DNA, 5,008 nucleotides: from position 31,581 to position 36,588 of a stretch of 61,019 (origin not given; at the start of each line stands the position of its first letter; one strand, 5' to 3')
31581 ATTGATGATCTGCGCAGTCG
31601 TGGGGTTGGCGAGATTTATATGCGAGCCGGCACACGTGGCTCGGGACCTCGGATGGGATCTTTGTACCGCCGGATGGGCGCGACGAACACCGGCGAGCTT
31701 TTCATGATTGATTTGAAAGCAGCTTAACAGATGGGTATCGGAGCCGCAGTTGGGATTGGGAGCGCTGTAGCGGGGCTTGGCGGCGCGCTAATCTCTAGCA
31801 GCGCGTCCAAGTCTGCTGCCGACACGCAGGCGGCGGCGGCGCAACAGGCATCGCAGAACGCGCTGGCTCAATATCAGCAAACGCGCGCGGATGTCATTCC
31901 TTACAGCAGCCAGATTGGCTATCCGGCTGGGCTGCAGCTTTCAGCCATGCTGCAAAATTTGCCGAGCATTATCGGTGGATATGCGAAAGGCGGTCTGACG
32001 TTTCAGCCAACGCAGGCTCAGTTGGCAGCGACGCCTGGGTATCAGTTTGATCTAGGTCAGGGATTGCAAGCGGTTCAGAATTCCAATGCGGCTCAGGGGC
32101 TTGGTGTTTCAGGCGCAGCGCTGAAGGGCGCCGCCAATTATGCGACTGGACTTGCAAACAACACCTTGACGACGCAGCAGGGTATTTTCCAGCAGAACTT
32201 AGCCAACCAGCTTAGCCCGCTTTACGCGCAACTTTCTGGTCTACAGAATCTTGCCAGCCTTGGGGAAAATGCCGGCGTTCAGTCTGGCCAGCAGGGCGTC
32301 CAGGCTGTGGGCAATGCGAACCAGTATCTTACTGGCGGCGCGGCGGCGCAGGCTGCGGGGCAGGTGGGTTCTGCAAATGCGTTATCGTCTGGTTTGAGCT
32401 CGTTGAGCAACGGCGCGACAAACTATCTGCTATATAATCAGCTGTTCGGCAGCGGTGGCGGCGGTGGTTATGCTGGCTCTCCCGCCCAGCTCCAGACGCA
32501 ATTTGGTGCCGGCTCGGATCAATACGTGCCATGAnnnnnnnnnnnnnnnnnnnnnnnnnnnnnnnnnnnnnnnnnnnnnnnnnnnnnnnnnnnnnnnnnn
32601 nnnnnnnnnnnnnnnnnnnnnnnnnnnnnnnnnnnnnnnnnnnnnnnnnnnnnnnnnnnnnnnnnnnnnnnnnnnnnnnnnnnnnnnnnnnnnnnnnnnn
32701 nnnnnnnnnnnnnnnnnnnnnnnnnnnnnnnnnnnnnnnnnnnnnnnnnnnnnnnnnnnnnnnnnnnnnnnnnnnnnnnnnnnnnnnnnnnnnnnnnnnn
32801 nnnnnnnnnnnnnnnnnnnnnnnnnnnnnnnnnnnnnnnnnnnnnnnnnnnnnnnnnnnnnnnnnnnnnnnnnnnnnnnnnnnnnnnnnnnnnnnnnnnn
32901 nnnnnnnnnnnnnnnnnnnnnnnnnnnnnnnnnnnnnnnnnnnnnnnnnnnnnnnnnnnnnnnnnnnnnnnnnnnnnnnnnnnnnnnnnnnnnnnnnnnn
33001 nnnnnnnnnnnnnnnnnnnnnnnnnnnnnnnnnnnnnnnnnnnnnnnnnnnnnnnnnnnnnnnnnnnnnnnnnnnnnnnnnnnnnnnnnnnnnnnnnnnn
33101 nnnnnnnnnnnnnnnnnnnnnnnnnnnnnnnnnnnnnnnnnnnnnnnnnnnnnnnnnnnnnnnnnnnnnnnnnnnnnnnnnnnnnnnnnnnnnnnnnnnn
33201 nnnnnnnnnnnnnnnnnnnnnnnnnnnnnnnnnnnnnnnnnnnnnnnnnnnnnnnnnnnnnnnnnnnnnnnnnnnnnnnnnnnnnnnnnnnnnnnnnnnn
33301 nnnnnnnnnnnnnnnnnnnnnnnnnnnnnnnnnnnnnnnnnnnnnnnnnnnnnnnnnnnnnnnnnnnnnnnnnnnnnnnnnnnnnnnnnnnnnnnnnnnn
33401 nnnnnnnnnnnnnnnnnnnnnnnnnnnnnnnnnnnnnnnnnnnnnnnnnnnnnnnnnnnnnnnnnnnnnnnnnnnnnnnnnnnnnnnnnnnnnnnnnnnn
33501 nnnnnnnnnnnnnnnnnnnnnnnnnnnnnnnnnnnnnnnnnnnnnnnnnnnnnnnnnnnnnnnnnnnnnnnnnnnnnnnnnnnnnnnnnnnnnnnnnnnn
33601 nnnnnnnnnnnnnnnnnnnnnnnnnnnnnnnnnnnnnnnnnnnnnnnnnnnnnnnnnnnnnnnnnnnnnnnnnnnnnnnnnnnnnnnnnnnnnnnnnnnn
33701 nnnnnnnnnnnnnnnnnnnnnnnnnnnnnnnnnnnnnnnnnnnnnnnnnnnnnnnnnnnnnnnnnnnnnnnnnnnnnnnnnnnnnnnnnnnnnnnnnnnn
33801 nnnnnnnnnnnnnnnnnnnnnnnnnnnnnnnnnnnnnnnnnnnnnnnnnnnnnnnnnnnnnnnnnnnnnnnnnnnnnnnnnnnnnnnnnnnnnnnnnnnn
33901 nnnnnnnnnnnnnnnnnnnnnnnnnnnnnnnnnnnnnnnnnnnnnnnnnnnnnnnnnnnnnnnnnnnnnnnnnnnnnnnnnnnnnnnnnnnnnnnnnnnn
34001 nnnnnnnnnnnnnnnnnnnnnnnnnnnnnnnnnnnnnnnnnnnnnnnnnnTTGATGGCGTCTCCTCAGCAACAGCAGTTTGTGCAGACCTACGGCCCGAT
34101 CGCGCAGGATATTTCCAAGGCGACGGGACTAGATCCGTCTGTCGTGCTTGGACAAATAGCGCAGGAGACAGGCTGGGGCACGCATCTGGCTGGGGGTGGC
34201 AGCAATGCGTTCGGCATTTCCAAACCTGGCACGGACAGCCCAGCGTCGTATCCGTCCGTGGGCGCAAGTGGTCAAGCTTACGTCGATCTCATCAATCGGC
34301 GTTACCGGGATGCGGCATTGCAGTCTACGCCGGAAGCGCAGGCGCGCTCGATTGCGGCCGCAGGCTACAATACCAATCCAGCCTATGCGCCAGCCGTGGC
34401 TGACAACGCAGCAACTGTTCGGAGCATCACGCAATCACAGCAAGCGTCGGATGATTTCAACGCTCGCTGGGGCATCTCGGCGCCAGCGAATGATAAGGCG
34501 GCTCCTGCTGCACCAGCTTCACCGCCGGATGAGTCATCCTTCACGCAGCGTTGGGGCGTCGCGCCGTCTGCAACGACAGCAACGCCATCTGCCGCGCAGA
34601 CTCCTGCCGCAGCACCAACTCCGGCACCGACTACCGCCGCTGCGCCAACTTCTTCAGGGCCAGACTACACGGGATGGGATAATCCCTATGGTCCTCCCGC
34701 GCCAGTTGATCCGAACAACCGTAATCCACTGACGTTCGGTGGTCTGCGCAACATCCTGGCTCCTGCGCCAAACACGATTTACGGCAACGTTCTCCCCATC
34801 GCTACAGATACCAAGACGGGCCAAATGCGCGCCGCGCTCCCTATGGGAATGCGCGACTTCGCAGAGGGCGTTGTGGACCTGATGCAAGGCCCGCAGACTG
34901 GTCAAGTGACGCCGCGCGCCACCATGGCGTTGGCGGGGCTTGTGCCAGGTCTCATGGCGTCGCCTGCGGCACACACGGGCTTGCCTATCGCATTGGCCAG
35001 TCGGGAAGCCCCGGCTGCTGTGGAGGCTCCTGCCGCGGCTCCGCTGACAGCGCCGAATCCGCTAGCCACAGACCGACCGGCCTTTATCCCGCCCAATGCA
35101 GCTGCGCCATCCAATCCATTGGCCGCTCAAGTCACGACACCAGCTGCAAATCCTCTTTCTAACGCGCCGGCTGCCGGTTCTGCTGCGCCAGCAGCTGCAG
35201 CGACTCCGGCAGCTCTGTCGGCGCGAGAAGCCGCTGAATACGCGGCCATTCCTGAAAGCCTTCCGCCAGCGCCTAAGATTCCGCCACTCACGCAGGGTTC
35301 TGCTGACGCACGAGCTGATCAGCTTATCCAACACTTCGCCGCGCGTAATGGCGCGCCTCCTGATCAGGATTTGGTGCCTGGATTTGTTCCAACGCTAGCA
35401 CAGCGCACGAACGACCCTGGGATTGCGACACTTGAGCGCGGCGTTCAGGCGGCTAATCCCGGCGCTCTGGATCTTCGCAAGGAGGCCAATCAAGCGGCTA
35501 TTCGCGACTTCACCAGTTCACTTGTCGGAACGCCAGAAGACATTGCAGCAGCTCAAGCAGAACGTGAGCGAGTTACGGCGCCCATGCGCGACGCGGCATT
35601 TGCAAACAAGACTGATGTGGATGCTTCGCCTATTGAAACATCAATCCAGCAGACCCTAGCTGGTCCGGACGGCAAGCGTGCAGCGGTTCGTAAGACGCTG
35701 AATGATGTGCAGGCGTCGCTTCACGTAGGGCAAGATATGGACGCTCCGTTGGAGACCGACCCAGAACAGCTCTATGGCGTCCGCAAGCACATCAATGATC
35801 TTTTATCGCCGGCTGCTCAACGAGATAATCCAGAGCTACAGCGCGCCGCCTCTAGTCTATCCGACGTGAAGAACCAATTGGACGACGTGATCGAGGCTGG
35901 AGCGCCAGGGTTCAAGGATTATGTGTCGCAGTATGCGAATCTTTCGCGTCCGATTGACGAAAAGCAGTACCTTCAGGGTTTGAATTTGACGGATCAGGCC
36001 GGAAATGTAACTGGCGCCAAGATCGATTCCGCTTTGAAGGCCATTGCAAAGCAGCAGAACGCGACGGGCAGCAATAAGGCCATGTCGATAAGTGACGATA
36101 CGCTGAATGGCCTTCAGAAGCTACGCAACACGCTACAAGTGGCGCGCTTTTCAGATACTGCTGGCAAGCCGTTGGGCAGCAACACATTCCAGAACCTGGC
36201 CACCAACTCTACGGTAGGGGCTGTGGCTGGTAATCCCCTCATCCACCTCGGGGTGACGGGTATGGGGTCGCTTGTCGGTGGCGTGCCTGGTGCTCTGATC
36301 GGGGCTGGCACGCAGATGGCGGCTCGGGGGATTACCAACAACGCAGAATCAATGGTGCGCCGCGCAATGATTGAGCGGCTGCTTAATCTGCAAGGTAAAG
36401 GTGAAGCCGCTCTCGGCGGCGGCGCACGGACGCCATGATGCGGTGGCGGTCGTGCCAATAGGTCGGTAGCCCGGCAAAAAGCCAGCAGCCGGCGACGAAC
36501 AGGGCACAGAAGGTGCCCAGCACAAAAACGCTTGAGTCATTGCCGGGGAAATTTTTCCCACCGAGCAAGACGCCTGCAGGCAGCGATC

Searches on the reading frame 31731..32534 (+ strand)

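Call 10: search_protein_families(library=phrogs, proteins=[window:31731-32534:+], max_evalue=0.001)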
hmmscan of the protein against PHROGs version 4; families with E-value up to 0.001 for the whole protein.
window:31731-32534:+ (267 aa): 1 family
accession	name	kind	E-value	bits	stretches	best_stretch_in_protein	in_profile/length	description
phrog_598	-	DNA, RNA and nucleotide metabolism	6.5e-16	59.7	1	10-251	11-225/240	DNA ejection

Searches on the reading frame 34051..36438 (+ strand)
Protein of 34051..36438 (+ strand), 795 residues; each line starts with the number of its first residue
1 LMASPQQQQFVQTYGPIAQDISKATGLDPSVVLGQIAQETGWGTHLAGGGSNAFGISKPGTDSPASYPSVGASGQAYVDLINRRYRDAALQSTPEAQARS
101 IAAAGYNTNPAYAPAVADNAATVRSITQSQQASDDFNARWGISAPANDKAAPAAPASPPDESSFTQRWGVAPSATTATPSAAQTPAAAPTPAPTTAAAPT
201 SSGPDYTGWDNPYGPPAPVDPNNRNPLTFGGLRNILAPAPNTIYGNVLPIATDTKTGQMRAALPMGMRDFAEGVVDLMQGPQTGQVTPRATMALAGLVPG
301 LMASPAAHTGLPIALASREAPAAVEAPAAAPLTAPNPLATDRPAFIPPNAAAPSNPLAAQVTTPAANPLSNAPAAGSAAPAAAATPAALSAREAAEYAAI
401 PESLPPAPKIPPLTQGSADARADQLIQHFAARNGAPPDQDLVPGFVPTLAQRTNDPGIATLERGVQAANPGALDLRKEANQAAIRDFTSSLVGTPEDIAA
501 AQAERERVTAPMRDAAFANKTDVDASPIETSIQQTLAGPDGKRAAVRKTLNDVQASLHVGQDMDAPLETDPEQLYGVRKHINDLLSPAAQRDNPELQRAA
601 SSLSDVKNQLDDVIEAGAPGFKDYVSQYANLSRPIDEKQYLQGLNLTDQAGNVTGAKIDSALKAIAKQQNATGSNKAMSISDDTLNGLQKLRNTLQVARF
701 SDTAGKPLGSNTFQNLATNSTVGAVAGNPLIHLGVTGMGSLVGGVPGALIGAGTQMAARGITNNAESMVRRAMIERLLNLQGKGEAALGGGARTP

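Call 10: search_protein_families(library=phrogs, proteins=[window:34051-36438:+], max_evalue=0.001)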
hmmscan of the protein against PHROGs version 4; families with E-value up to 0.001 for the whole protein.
window:34051-36438:+ (795 aa): 1 family
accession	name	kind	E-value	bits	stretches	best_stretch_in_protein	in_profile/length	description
phrog_3513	-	lysis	8.1e-18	64.8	1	2-114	638-776/1434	endolysin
